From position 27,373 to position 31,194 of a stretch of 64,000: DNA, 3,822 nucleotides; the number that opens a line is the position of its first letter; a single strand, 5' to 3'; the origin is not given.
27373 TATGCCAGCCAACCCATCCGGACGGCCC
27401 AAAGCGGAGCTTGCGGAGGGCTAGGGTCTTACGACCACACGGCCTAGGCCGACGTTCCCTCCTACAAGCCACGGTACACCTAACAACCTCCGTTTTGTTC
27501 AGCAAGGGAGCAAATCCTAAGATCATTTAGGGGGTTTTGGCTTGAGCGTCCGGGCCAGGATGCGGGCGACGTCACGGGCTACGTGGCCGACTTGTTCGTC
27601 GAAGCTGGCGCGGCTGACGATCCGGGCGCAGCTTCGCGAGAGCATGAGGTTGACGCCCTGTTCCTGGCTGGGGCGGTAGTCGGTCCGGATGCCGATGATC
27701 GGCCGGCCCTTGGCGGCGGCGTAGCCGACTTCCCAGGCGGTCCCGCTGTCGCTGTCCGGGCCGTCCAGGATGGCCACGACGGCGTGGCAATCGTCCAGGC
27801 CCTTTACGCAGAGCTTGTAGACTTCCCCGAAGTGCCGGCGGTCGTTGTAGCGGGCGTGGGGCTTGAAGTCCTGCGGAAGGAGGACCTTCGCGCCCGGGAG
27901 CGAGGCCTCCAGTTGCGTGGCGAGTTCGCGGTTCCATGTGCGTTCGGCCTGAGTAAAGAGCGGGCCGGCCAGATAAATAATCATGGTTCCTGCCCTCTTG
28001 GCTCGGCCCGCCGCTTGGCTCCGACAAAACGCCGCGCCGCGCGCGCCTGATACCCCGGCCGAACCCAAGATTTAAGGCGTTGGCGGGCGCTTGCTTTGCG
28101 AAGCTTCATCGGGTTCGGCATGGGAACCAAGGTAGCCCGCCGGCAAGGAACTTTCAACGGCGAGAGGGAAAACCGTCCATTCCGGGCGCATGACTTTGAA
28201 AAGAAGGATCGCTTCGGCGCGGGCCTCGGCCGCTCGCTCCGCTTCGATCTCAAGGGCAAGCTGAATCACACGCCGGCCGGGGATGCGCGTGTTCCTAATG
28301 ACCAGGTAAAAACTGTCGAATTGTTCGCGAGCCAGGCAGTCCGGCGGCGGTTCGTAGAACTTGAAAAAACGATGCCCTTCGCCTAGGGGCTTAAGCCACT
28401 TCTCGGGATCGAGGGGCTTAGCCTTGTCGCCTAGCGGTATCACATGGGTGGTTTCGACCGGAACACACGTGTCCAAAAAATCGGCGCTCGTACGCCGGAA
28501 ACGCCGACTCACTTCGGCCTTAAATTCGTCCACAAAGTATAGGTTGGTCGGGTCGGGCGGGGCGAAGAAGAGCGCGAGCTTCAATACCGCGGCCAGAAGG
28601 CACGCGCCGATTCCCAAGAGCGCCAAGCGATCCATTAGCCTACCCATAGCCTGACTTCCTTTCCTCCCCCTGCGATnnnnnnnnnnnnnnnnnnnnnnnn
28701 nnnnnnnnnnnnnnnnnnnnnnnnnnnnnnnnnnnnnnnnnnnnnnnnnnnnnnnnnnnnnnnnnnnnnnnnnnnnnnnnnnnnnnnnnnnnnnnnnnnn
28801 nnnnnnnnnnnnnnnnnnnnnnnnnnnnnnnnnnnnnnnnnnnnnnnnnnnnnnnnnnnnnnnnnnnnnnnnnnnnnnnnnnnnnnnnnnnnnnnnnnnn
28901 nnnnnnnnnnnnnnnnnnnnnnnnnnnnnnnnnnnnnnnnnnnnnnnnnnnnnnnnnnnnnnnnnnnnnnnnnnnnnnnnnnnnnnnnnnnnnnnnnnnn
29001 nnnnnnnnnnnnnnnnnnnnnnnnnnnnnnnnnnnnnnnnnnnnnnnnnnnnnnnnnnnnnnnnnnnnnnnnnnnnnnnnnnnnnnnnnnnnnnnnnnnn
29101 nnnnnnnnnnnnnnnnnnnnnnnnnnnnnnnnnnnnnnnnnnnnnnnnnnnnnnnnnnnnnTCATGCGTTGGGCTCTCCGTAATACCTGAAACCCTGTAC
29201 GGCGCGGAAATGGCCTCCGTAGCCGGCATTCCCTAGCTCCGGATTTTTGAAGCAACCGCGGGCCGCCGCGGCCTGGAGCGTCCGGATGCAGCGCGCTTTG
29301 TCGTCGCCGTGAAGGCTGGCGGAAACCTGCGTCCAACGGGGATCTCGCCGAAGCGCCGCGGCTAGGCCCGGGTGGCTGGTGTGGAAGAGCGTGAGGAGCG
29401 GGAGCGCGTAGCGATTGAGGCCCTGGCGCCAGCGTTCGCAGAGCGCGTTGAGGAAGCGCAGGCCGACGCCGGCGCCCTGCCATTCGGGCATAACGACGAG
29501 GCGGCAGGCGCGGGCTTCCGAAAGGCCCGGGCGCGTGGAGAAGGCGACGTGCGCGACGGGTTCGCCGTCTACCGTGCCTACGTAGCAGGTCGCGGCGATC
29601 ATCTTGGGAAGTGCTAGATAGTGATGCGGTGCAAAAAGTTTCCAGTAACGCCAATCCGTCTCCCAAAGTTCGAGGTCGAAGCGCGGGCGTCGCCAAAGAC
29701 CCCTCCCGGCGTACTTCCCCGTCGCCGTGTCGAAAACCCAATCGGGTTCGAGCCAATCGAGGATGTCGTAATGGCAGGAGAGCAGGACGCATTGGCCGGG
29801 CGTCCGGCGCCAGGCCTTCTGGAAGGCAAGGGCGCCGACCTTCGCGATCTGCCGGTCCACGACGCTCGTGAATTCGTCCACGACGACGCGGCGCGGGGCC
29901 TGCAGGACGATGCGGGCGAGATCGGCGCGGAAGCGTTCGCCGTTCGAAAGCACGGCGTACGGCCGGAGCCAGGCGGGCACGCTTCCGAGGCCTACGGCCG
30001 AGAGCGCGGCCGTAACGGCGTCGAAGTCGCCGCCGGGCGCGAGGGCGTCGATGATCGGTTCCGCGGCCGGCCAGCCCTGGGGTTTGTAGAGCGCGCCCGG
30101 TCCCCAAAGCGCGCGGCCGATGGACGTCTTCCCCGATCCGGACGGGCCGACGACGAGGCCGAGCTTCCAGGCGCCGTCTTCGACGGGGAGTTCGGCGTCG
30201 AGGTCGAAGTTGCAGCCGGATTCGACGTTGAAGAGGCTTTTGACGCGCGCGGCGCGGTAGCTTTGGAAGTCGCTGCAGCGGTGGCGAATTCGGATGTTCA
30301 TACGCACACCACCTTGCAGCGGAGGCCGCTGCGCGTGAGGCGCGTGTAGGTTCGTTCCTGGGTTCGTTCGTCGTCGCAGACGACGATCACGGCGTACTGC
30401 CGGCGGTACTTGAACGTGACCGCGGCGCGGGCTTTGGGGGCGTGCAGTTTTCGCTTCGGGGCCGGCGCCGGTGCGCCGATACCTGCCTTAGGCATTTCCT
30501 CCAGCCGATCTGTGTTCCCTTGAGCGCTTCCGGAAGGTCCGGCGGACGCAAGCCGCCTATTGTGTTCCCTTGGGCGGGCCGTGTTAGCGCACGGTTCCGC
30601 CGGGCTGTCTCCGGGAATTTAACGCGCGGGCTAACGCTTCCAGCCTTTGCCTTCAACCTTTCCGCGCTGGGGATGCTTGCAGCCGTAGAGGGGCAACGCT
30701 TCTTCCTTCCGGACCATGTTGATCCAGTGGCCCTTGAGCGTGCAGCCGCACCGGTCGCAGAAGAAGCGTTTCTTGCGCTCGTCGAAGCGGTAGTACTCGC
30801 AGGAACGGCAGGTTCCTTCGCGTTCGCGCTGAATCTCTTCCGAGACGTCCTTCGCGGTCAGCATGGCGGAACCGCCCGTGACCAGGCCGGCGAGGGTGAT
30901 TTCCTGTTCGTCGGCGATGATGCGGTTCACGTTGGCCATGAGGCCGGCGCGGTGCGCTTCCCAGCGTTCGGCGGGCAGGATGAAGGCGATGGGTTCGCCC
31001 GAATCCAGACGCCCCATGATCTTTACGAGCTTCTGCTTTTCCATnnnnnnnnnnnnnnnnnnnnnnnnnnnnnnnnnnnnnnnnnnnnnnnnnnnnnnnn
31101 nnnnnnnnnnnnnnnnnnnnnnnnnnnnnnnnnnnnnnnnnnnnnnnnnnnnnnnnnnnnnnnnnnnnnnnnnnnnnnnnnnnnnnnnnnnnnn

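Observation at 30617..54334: Conserved phage motif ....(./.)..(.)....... occurs at least 4 times, same orientation, each upstream of a gene block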

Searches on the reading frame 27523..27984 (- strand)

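Call 16: search_protein_families(library=phrogs, proteins=[window:27523-27984:-], max_evalue=0.01)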
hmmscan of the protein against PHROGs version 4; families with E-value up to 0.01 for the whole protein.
window:27523-27984:- (153 aa): 2 families
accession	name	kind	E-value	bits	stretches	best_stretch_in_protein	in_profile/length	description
phrog_7995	-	DNA, RNA and nucleotide metabolism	4.2e-16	60.1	1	3-126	24-155/336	nucleoside deoxyribosyltransferase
phrog_1817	-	DNA, RNA and nucleotide metabolism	3.2e-07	31.1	1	1-104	7-111/192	nucleoside 2-deoxyribosyltransferase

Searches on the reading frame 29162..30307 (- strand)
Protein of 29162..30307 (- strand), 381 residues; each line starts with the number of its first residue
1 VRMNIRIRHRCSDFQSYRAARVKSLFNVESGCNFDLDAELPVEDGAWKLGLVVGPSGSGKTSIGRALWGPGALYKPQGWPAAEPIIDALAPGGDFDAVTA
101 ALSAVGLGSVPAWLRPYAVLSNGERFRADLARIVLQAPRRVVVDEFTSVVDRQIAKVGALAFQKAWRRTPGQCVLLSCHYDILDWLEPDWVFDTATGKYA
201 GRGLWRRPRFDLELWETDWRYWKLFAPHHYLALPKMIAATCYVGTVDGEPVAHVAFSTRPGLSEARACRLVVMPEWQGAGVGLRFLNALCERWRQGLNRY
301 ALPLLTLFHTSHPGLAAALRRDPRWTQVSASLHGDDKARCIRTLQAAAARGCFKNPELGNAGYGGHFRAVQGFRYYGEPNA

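Call 16: search_protein_families(library=phrogs, proteins=[window:29162-30307:-], max_evalue=0.01)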
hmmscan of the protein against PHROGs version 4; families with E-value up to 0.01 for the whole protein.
window:29162-30307:- (381 aa): 4 families
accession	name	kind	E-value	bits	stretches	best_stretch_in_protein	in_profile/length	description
phrog_11143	-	unknown function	1.9e-148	495.2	1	3-379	1-352/357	-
phrog_293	-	moron, auxiliary metabolic gene and host takeover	8.1e-15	54.9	1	97-179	249-327/1058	ABC transporter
phrog_2392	-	moron, auxiliary metabolic gene and host takeover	0.0013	18.1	0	120-154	618-652/726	ABC transporter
phrog_7693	-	other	0.0038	18.3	1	270-326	1-51/89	acetyltransferase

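Call 49: search_dna_similar(query=window:29162-30307:-, collection=phages, mode=protein, max_rows=15)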
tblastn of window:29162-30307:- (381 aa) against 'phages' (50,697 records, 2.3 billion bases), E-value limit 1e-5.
Records with a match: 69; places in all: 69; records where one place covers at least 80% of the query: 35.
Best place of each record, by identity: 60-80% 4; <60% 65.
By first word of the organism name: Gordonia 12; Streptococcus 12; Porphyromonas 5; Aeromonas 5; Rhizobium 5; Pseudomonas 4; Leptospira 4; Burkholderia 3; Bacteriophage 3; Oenococcus 2; and 10 more.
By host as written in the record: - 7; Aeromonas salmonicida 5; Gordonia terrae 3612 4; Leptospira biflexa Patoc 1 4; Gordonia terrae NRRL B-16283 3; Burkholderia thailandensis 2; Gordonia rubripertincta NRRL B-16540 2; Rhodococcus erythropolis RIA 643 2; and 35 more.
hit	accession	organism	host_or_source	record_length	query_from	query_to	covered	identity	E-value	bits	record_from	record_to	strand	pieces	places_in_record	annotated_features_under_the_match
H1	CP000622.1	Burkholderia phage phiE255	Burkholderia thailandensis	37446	1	378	99%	67.2%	9e-162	508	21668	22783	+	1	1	gp29, conserved hypothetical protein | gp28, hypothetical protein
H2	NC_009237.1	Burkholderia phage phiE255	Burkholderia thailandensis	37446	1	378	99%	67.2%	9e-162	508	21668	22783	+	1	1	gp29, conserved hypothetical protein | gp28, hypothetical protein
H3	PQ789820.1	Burkholderia phage vB_E427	Burkholderia sp.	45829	1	378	99%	67.2%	9e-162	508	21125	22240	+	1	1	hypothetical protein (x2)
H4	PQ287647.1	Pseudomonas phage Komp_PAO1_1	Pseudomonas aeruginosa PAO1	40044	1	377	99%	67.1%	5e-157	494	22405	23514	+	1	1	hypothetical protein (x2)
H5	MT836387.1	Bacteriophage sp.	human fecal samples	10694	3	375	98%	56.5%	8e-130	416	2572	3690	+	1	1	record has no annotation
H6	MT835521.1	Bacteriophage sp.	human fecal samples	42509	4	377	98%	56.0%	6e-123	396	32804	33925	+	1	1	record has no annotation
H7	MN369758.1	Gordonia phage NHagos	Gordonia rubripertincta NRRL B-16540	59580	4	381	99%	55.3%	8e-133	424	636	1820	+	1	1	2: hypothetical protein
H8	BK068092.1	Porphyromonas phage phage011a_WW2952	Porphyromonas gingivalis WW2952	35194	3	377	98%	55.6%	3e-122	394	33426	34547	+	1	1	hypothetical protein | acr candidate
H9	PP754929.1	Porphyromonas phage phage007a_Bg4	Porphyromonas gingivalis Bg4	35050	3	377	98%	55.6%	1e-123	398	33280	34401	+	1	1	hypothetical protein | acr candidate protein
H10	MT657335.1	Gordonia phage Mariokart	Gordonia terrae 3612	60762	5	378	98%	55.5%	1e-124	401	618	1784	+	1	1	2: hypothetical protein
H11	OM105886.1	Gordonia phage Ligma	Gordonia terrae NRRL B-16283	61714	5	378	98%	55.2%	3e-129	414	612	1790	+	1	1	2: hypothetical protein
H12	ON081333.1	Gordonia phage Axumite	Gordonia terrae 3612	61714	5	378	98%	55.2%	3e-129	414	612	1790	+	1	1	2: ATP binding cassette-like protein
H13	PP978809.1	Gordonia phage Shatter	Gordonia terrae NRRL B-16283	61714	5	378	98%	55.2%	3e-129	414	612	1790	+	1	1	2: ATP binding cassette-like protein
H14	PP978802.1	Gordonia phage Fresco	Gordonia terrae NRRL B-16283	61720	5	378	98%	55.2%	3e-129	414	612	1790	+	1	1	2: ATP binding cassette-like protein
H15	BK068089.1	Porphyromonas phage phage006a_EM3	Porphyromonas gingivalis EM3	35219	3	377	98%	54.8%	2e-122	394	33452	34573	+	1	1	hypothetical protein (x2)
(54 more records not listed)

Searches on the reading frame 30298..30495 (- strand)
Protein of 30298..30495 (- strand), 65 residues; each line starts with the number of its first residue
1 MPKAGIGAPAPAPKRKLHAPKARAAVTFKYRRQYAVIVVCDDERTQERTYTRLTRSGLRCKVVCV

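Call 16: search_protein_families(library=phrogs, proteins=[window:30298-30495:-], max_evalue=0.01)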
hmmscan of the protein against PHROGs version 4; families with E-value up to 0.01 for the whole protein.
window:30298-30495:- (65 aa): 1 family
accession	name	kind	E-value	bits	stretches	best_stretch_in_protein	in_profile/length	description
phrog_28816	-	unknown function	4.5e-11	43.4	1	26-65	15-54/54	-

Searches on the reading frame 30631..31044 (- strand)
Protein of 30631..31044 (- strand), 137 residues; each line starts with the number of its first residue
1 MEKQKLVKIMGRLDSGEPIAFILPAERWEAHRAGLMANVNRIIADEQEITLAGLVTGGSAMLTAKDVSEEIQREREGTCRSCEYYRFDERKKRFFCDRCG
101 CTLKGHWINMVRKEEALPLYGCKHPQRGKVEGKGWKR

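Call 16: search_protein_families(library=phrogs, proteins=[window:30631-31044:-], max_evalue=0.01)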
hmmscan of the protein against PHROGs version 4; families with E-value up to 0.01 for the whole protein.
window:30631-31044:- (137 aa): 1 family
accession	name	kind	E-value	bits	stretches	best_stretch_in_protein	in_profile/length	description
phrog_13558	-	unknown function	7.2e-05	23.7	1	65-104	18-53/69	-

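Call 45: search_protein_families(library=pfam, proteins=[window:30631-31044:-], max_evalue=0.1)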
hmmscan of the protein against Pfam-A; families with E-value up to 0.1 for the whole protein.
window:30631-31044:- (137 aa): 3 families
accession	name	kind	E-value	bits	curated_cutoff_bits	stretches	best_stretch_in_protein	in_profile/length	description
PF10080.14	FtrD-like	-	0.049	14.2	26.3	1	77-109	35-67/101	Membrane iron-sulfur containing protein FtrD-like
PF13408.12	Zn_ribbon_recom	-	0.062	14.1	25.3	1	93-129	5-36/58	Recombinase zinc beta ribbon domain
PF20076.4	DUF6472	-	0.09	13.4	27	0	78-97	3-22/57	Domain of unknown function (DUF6472)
